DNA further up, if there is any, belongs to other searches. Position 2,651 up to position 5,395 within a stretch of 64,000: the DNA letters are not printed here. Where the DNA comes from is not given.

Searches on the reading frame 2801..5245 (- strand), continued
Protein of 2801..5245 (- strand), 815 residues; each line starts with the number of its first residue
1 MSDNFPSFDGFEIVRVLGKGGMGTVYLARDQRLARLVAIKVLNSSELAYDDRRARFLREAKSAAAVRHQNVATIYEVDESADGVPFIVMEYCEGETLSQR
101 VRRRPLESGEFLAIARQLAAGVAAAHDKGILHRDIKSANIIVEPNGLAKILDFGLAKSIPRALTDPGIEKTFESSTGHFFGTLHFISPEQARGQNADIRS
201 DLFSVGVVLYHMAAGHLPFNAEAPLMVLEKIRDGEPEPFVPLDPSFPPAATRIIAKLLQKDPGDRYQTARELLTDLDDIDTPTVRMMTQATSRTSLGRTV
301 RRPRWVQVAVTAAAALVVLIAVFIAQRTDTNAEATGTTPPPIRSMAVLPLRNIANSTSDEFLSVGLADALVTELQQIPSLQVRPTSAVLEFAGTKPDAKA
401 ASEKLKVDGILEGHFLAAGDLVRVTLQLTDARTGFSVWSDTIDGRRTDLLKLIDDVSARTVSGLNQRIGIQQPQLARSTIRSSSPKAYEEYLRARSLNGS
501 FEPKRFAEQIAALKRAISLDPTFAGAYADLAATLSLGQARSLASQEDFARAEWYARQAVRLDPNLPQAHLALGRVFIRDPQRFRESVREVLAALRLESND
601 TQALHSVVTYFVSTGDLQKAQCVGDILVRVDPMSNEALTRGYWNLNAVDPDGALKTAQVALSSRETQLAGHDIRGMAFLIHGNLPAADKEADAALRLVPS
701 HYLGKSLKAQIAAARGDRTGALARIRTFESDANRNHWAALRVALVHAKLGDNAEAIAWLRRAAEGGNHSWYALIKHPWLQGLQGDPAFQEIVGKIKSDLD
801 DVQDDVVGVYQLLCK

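Call 26: find_encoding_contigs(protein=P0125, flank=10000, max_places=2)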
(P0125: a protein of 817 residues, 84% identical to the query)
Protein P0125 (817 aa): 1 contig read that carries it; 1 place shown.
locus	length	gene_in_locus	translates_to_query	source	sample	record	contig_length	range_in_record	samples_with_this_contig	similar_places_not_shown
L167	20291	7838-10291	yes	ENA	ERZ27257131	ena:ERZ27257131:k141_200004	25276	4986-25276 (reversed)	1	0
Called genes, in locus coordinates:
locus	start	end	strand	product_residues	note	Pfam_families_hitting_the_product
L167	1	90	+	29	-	?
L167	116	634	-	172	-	-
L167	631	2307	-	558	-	PF17899:Peptidase_M61_N, PF05299:Peptidase_M61, PF00595:PDZ (weak), PF13180:PDZ_2 (weak), PF17820:PDZ_6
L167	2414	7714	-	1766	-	PF00069:Pkinase, PF07714:PK_Tyr_Ser-Thr, PF13191:AAA_16, PF13424:TPR_12, PF17874:TPR_MalT, PF13424:TPR_12, PF01590:GAF, PF13185:GAF_2, +19 more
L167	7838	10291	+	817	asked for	PF00069:Pkinase, PF03109:ABC1 (faint), PF07714:PK_Tyr_Ser-Thr, PF07719:TPR_2 (faint), PF13428:TPR_14 (faint), PF13414:TPR_11 (faint), PF13431:TPR_17 (faint)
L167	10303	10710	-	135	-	-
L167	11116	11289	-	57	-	-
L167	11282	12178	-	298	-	PF00781:DAGK_cat, PF19279:YegS_C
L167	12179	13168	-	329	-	PF02445:NadA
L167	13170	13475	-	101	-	PF01713:Smr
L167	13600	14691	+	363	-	PF00025:Arf (weak)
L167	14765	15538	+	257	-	-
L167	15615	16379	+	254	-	PF13480:Acetyltransf_6, PF00583:Acetyltransf_1 (weak), PF13508:Acetyltransf_7 (faint)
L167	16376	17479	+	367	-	PF00291:PALP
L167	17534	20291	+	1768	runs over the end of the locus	PF21910:GH85_C (faint), PF19190:BACON_2 (faint)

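Call 44: search_protein_families(library=padloc, proteins=[P0121], max_evalue=0.001)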
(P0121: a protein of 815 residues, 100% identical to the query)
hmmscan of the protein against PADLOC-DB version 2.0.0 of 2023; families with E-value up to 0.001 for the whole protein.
P0121 (815 aa): 34 families (the best 25 are shown)
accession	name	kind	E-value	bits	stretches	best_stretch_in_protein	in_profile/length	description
PDLC04042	PD-T4-6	-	2.4e-81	271.6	1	8-287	8-280/292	-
PDLC04061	PD-T4-6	-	4.7e-80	268.5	1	11-279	18-283/510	-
PDLC04060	PD-T4-6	-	4.8e-78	261.2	1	11-285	10-275/486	-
PDLC04052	PD-T4-6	-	1e-70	237.3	1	9-280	9-277/496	-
PDLC04057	PD-T4-6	-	2.4e-68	229.2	1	11-279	10-270/443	-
PDLC04053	PD-T4-6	-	4.9e-68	227.9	1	6-307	6-297/311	-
PDLC04043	PD-T4-6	-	3e-67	225.7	1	10-353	16-360/452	-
PDLC04054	PD-T4-6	-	6.5e-67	224.4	1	9-281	10-275/347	-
PDLC04138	mad6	-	9.1e-66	221.1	1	7-292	49-326/659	mads_6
PDLC04047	PD-T4-6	-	2.5e-63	212.1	1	10-301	11-295/327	-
PDLC04040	PD-T4-6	-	1e-61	207.3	1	16-290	1-276/547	-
PDLC04048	PD-T4-6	-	9.9e-61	204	1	11-277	12-270/354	-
PDLC04041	PD-T4-6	-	1.6e-59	200.3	1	10-278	29-292/443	-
PDLC01088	C3a189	-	6.4e-58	195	1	15-310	3-272/840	kinase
PDLC04039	PD-T4-6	-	4.6e-54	182.1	1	7-273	12-269/458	-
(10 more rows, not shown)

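Call 67: search_protein_families(library=pfam, proteins=[L090:13795-14814:+, L090:14830-15762:-, L090:15968-16972:+, L090:17684-19165:-, L098:13064-14827:+, L121:12452-14677:-, L096:4170-5498:-, L100:12905-13972:-, L120:12469-13794:+, L138:4545-5375:-], max_evalue=0.0001)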
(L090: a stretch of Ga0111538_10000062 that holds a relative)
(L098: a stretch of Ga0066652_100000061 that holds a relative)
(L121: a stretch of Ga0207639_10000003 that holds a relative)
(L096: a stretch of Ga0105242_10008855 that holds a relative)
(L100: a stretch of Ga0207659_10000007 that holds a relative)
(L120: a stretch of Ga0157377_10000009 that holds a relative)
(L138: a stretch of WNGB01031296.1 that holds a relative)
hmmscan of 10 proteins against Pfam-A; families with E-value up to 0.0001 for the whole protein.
L090:13795-14814:+ (340 aa): 1 family
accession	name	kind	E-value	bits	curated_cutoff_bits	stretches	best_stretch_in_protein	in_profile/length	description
PF04909.20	Amidohydro_2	-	2.3e-19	70.7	26.4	1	54-328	1-275/289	Amidohydrolase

L090:14830-15762:- (311 aa): 5 families
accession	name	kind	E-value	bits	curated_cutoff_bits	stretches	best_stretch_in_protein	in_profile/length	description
PF01266.30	DAO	-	3.4e-35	122.6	27.9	1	4-306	1-350/353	FAD dependent oxidoreductase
PF00890.30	FAD_binding_2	-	2.5e-06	27.4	20.4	1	4-54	1-52/414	FAD binding domain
PF07992.20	Pyr_redox_2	-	1e-05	25.5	26.1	1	2-35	142-176/291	Pyridine nucleotide-disulphide oxidoreductase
PF00070.33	Pyr_redox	-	9.6e-05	23.3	22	0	5-34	2-31/82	Pyridine nucleotide-disulphide oxidoreductase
PF16912.11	Glu_dehyd_C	-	9.7e-05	22.4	34.9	0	2-62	31-93/211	Glucose dehydrogenase C-terminus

L090:15968-16972:+ (335 aa): 1 family
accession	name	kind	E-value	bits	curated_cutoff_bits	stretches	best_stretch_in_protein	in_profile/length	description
PF13676.11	TIR_2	-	3.4e-24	86.1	28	1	6-129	2-122/122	TIR domain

L090:17684-19165:- (494 aa): 1 family
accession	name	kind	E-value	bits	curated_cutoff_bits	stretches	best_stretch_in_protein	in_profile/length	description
PF00291.31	PALP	-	4.8e-80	269.5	35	1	192-480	2-295/295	Pyridoxal-phosphate dependent enzyme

L098:13064-14827:+ (588 aa): 2 families
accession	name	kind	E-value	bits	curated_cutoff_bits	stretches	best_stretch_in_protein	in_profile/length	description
PF07969.17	Amidohydro_3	-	1.4e-22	81.2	29.7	2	176-406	249-469/472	Amidohydrolase family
PF01979.26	Amidohydro_1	-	1.9e-22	80.4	25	1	68-405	1-342/345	Amidohydrolase family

L121:12452-14677:- (742 aa): 0 families

L096:4170-5498:- (443 aa): 0 families

L100:12905-13972:- (356 aa): 6 families
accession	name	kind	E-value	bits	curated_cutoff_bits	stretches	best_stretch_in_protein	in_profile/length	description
PF13414.12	TPR_11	-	5.3e-11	42.5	26.8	2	90-127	1-38/42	TPR repeat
PF07719.23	TPR_2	-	1.3e-10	41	27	0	88-115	6-33/34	Tetratricopeptide repeat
PF14559.12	TPR_19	-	2.7e-09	37.7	25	0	129-192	2-65/68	Tetratricopeptide repeat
PF13432.12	TPR_16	-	2.2e-07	31.6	32.7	1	87-152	1-65/65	Tetratricopeptide repeat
PF13428.12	TPR_14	-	3.6e-06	27.6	23.5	0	87-125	5-43/44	Tetratricopeptide repeat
PF00515.34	TPR_1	-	5.5e-06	26.4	27.8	0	90-115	8-33/34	Tetratricopeptide repeat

L120:12469-13794:+ (442 aa): 2 families
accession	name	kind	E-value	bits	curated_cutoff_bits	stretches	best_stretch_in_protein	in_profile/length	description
PF13091.12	PLDc_2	-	1.7e-43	148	27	2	283-407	4-129/132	PLD-like domain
PF00614.28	PLDc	-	1.7e-13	50.4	21.9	1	358-382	4-28/28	Phospholipase D Active site motif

L138:4545-5375:- (277 aa): 2 families
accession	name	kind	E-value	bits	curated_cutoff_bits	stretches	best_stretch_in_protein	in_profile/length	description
PF00072.30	Response_reg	-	2.8e-16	60.1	30.2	1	3-116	1-111/111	Response regulator receiver domain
PF13185.12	GAF_2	-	5.7e-07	30.3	28.6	1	143-260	19-130/136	GAF domain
